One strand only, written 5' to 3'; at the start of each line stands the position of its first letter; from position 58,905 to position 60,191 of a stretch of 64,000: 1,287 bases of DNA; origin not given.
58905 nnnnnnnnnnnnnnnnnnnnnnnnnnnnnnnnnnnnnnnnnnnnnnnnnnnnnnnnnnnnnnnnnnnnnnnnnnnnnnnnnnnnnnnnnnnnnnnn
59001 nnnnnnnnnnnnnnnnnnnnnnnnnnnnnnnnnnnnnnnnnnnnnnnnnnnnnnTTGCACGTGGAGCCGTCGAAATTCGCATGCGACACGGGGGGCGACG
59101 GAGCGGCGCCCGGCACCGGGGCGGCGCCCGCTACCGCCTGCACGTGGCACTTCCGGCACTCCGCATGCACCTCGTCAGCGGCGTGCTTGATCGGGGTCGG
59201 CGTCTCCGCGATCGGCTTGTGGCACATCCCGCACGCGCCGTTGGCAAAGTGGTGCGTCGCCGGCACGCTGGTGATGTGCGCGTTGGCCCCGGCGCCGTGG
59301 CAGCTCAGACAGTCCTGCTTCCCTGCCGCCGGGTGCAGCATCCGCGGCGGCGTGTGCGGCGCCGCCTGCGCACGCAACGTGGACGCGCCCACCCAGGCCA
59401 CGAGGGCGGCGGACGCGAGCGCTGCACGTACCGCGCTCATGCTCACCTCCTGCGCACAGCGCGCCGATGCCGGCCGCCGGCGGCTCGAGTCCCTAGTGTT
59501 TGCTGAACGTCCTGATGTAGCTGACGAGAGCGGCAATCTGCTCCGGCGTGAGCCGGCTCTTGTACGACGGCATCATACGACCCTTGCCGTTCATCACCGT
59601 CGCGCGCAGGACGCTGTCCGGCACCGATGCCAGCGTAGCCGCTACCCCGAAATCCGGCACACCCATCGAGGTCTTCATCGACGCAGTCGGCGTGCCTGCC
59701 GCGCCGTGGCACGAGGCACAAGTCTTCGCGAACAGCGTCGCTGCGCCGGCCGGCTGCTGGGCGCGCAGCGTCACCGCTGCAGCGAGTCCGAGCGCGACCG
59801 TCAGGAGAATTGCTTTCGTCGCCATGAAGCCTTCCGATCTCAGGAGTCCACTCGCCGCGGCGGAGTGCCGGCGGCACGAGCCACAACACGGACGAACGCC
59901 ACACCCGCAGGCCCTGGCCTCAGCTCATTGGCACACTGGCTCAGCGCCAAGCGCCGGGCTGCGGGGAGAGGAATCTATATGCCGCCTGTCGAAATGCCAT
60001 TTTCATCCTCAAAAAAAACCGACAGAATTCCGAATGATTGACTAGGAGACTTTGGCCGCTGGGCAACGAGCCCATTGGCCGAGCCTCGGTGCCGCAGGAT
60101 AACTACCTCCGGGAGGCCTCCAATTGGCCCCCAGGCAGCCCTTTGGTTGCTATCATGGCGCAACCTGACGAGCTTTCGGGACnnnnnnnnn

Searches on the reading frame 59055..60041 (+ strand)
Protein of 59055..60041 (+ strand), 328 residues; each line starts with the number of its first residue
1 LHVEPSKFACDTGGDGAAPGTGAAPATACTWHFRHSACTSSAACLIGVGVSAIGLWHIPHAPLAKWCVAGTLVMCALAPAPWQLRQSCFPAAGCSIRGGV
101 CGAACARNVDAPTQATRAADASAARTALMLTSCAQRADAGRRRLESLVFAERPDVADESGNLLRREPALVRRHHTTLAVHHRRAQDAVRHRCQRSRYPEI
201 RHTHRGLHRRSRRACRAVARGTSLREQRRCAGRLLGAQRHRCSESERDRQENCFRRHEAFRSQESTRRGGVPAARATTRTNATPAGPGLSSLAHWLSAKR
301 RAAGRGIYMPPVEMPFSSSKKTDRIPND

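Call 12: search_protein_families(library=pfam, proteins=[window:59055-60041:+], max_evalue=0.01)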
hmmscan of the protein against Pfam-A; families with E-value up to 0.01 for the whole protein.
window:59055-60041:+ (328 aa): 1 family
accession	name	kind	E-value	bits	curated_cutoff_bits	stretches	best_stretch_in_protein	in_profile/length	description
PF05360.19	YiaAB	-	0.0081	16.8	26.6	0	41-76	6-41/53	yiaA/B two helix domain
